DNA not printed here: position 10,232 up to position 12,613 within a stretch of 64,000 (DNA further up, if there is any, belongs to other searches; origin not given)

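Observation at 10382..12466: Radical SAM/SPASM-like enzyme fused to a DltD/SGNH-like domain through a ~150-aa helical linker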

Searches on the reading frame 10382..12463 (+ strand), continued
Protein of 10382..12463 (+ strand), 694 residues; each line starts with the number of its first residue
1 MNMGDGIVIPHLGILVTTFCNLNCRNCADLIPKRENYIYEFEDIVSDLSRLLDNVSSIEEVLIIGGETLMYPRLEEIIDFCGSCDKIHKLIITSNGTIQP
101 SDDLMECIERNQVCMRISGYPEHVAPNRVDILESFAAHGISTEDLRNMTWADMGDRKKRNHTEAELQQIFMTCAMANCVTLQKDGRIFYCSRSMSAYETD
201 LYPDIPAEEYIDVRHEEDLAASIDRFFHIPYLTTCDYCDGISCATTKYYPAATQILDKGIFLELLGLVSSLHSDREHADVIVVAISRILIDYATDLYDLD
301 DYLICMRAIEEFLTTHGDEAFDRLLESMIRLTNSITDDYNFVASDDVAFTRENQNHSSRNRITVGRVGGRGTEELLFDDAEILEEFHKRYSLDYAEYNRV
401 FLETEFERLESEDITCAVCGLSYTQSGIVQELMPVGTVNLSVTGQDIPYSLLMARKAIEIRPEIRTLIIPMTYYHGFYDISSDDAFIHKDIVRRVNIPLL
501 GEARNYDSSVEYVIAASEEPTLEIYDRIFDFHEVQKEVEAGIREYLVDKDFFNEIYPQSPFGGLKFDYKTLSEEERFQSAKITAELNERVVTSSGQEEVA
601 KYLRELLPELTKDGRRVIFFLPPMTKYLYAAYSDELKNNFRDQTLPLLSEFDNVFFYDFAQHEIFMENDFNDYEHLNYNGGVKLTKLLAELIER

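Call 73: find_encoding_contigs(protein=P0004, flank=8000, max_places=2)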
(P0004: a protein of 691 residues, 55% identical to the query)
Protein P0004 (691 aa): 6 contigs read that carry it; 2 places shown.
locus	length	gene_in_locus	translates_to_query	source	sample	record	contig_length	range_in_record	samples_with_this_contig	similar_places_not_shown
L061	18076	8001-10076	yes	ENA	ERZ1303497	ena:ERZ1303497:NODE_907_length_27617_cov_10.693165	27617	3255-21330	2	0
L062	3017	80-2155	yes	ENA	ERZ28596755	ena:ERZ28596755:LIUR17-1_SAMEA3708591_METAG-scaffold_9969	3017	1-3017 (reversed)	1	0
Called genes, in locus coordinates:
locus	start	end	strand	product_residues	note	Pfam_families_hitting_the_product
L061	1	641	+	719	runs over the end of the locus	PF13712:Glyco_tranf_2_5, PF00535:Glycos_transf_2, PF10111:Glyco_tranf_2_2, PF13641:Glyco_tranf_2_3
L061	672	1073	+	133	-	PF05523:FdtA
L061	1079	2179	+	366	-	PF01041:DegT_DnrJ_EryC1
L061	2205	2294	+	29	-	-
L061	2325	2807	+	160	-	-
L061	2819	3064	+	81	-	-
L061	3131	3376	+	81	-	PF13524:Glyco_trans_1_2 (weak)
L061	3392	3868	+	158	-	PF04055:Radical_SAM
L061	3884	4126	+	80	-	-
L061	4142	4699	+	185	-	-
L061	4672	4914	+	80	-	-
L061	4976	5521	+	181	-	PF13302:Acetyltransf_3, PF13420:Acetyltransf_4, PF13523:Acetyltransf_8 (faint), PF00583:Acetyltransf_1, PF13508:Acetyltransf_7 (weak)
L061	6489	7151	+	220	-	PF05598:DUF772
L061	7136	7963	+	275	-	PF13586:DDE_Tnp_1_2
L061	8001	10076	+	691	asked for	PF04055:Radical_SAM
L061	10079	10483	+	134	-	PF05523:FdtA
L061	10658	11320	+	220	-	PF05598:DUF772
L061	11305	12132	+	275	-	PF13586:DDE_Tnp_1_2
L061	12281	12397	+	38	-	-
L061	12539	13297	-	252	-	PF02899:Phage_int_SAM_1 (weak), PF13495:Phage_int_SAM_4, PF00589:Phage_integrase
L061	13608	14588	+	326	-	PF04991:LicD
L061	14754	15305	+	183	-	PF13847:Methyltransf_31, PF08241:Methyltransf_11 (weak), PF08242:Methyltransf_12, PF13649:Methyltransf_25 (weak)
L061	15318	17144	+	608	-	PF00483:NTP_transferase, PF12804:NTP_transf_3, PF00155:Aminotran_1_2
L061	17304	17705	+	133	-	-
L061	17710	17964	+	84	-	-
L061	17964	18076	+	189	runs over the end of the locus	-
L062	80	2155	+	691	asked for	PF04055:Radical_SAM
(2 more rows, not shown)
